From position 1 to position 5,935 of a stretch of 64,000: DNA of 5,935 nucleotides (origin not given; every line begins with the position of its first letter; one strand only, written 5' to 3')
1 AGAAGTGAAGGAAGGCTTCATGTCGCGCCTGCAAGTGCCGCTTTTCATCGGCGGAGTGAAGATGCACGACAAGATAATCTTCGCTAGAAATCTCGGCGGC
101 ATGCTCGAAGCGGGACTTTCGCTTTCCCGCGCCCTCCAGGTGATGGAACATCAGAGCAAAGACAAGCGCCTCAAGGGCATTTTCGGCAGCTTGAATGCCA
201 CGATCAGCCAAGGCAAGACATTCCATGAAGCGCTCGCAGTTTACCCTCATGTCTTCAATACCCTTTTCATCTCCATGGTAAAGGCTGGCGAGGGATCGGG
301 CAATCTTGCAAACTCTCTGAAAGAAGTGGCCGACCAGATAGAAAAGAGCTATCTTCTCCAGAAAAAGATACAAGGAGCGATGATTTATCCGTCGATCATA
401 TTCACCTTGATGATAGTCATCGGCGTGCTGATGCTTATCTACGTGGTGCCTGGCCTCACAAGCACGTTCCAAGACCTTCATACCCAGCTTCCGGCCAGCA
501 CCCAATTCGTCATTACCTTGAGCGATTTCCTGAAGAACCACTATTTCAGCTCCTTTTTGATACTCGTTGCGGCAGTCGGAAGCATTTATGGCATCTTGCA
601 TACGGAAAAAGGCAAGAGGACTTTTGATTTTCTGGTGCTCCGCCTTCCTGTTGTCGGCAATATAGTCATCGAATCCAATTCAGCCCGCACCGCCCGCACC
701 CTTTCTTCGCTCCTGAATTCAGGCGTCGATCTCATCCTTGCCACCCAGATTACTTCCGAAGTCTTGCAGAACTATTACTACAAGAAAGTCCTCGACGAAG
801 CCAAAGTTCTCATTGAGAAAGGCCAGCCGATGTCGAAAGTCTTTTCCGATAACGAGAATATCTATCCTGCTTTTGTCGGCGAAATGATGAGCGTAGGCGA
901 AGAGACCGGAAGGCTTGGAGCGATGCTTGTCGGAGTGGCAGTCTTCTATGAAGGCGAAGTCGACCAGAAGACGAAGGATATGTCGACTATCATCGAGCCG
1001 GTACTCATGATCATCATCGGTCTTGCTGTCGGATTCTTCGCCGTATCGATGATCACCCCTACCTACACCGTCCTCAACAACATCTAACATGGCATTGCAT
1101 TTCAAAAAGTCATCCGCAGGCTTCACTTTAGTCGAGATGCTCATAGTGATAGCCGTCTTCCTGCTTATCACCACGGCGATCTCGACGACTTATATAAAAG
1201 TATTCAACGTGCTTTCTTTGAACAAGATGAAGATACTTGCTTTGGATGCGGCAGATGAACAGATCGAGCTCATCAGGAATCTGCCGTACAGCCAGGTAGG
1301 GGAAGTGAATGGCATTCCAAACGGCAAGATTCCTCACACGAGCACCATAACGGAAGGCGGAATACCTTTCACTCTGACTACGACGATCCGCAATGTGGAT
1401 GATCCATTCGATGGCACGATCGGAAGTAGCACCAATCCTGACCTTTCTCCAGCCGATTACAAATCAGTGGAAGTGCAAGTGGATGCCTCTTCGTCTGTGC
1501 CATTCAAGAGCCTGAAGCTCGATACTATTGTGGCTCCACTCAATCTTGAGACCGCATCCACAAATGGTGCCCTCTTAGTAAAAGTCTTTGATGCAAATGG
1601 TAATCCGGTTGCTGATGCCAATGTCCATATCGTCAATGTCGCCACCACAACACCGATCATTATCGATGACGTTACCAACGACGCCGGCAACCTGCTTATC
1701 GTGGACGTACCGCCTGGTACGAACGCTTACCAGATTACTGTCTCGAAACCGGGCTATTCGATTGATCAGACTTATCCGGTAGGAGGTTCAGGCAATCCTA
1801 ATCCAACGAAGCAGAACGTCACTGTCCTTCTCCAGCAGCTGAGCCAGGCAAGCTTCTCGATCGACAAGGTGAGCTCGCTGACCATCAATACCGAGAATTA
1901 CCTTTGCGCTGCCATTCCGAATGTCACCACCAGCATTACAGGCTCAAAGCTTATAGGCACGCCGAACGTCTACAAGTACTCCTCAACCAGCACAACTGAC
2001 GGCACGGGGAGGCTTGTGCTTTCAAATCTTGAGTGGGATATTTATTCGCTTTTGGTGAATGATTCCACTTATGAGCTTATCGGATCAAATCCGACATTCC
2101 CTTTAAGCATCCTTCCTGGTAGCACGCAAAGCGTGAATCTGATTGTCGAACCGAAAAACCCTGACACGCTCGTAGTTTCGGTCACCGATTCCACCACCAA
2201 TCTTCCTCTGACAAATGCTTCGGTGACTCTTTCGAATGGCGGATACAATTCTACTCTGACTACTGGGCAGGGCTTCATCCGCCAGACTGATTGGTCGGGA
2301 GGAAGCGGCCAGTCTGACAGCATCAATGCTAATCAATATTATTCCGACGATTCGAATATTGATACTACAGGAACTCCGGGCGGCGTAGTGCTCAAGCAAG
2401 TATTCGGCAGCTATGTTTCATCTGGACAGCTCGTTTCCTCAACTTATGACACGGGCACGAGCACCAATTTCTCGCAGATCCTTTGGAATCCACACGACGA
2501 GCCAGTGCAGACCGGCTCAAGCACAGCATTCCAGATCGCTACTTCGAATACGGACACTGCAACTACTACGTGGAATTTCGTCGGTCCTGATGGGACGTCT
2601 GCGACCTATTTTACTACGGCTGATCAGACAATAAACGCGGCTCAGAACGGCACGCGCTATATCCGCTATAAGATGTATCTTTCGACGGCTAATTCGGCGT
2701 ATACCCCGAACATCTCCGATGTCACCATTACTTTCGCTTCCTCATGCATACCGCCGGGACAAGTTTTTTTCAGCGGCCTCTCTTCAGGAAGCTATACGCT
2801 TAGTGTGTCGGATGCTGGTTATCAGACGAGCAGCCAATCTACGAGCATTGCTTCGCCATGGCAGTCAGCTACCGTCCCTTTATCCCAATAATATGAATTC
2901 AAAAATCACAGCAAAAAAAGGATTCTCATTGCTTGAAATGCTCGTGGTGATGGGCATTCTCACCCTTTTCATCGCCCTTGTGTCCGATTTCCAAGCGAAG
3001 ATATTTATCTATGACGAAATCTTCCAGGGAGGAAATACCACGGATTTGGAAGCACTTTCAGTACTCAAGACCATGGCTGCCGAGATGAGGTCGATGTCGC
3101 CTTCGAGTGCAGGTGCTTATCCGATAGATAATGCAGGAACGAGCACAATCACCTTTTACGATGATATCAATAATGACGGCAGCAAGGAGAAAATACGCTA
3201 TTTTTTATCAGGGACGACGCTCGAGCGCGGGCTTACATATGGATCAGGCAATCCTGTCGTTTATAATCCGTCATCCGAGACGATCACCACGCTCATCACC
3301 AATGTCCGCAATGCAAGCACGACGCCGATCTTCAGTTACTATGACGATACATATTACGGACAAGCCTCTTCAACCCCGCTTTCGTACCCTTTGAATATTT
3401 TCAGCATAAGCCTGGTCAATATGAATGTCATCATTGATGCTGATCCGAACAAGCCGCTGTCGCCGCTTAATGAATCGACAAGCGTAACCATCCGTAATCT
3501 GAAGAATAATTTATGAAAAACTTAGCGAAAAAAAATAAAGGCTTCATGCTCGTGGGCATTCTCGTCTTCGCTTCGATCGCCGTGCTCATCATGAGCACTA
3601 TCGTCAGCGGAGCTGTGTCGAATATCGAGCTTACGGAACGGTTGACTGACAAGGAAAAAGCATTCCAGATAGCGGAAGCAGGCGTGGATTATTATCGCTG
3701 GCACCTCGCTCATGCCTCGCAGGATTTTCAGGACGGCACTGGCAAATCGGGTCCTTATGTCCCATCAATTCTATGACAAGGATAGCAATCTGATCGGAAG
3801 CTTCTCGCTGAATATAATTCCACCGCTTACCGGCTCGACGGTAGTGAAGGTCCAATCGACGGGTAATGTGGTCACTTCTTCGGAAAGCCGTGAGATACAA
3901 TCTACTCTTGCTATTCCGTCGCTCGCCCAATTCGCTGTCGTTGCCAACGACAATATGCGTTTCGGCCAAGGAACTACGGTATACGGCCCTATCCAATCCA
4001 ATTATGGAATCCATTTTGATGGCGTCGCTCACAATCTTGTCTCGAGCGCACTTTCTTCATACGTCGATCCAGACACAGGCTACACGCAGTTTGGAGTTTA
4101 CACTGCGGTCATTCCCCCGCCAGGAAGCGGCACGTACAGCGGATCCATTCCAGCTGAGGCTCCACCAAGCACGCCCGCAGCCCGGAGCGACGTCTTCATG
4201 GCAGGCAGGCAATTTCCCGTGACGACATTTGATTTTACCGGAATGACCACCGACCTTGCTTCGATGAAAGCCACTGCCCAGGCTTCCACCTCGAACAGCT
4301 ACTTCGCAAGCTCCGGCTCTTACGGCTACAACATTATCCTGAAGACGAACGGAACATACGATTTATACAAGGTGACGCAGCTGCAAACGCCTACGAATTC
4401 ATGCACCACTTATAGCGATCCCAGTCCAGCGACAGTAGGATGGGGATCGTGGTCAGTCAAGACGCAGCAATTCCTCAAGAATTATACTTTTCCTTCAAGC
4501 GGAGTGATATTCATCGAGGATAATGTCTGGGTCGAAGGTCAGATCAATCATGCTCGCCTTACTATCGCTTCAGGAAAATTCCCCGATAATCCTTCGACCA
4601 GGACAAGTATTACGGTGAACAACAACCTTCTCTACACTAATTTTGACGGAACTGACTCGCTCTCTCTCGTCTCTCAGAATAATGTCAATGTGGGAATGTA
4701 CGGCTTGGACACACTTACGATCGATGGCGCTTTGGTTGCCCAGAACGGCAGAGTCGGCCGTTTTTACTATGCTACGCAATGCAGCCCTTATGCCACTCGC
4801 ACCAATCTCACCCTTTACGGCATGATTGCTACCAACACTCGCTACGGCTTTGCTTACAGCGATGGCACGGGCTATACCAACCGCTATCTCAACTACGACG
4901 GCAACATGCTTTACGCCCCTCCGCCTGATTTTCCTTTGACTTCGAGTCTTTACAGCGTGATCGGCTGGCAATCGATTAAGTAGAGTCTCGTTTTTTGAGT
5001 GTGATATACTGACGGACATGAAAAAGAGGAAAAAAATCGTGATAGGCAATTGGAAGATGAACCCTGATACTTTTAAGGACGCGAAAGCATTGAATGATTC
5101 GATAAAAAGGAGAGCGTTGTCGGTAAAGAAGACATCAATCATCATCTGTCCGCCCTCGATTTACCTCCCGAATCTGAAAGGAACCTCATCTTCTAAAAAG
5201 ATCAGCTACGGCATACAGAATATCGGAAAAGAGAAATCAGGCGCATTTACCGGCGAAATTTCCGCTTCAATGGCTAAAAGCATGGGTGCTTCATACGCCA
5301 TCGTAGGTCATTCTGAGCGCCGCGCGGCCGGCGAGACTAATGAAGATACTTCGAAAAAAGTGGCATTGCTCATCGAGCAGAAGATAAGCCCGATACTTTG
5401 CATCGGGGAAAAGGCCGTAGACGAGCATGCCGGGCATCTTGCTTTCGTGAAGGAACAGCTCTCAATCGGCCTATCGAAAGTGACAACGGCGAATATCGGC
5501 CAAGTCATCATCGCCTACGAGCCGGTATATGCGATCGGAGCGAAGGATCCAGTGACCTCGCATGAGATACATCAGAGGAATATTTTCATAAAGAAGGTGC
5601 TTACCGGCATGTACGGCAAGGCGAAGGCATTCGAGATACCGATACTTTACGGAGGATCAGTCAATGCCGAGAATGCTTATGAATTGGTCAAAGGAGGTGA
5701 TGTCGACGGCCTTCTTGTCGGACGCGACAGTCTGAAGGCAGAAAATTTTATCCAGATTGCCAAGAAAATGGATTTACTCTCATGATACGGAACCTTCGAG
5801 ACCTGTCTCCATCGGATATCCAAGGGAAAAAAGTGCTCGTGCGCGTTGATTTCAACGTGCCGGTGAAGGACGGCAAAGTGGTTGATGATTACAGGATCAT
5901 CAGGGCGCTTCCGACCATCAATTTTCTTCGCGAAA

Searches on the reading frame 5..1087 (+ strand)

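Call 18: search_protein_families(library=pfam, proteins=[window:5-1087:+], max_evalue=0.001)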
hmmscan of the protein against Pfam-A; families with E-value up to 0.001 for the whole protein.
window:5-1087:+ (360 aa): 1 family
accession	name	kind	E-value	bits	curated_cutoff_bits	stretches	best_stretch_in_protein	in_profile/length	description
PF00482.28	T2SSF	-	3.5e-55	185.7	25.2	2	26-149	1-125/125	Type II secretion system (T2SS), protein F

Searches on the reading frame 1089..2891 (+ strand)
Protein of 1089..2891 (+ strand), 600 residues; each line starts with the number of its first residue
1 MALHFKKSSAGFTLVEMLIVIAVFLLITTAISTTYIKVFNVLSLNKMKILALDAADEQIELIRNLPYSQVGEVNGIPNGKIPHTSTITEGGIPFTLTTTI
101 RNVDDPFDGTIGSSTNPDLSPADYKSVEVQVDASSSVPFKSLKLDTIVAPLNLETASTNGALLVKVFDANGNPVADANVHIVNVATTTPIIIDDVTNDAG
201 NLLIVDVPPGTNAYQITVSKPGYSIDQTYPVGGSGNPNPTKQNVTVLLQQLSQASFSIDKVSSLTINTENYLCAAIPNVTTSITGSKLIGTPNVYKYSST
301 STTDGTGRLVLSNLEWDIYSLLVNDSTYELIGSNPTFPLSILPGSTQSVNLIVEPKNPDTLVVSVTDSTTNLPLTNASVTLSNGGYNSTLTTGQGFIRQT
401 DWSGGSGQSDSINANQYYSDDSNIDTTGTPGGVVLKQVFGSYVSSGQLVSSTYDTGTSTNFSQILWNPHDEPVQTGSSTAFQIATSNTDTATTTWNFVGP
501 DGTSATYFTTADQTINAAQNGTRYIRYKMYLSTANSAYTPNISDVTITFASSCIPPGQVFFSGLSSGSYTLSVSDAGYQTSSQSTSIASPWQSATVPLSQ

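Call 18: search_protein_families(library=pfam, proteins=[window:1089-2891:+], max_evalue=0.001)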
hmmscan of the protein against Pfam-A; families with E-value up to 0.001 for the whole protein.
window:1089-2891:+ (600 aa): 3 families
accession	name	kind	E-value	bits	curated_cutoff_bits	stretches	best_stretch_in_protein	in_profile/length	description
PF13620.12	CarboxypepD_reg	-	2.8e-12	47.3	32.3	1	164-226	4-62/82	Carboxypeptidase regulatory-like domain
PF07963.17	N_methyl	-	2.2e-06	27.4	21.2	1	7-31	2-26/27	Prokaryotic N-terminal methylation motif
PF17802.7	SpaA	-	2e-05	25.1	23.1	0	166-230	7-73/91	Prealbumin-like fold domain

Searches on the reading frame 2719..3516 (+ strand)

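Call 18: search_protein_families(library=pfam, proteins=[window:2719-3516:+], max_evalue=0.001)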
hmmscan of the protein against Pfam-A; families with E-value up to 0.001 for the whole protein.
window:2719-3516:+ (265 aa): 1 family
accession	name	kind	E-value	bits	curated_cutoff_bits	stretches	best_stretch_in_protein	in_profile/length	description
PF07963.17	N_methyl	-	1.5e-05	24.8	21.2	1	65-88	3-26/27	Prokaryotic N-terminal methylation motif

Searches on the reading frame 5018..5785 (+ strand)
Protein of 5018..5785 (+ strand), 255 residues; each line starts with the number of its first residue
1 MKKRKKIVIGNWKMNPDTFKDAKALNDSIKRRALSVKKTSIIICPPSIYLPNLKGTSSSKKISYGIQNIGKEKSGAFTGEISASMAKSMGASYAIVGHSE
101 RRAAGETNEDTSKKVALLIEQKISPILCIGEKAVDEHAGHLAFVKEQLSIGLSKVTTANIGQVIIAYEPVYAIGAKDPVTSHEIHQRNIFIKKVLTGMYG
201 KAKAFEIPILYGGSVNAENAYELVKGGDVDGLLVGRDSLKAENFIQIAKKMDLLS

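Call 18: search_protein_families(library=pfam, proteins=[window:5018-5785:+], max_evalue=0.001)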
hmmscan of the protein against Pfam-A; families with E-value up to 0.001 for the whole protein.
window:5018-5785:+ (255 aa): 1 family
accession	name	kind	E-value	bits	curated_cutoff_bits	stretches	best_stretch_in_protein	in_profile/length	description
PF00121.24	TIM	-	7.3e-72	242.2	20.1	1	6-250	1-244/245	Triosephosphate isomerase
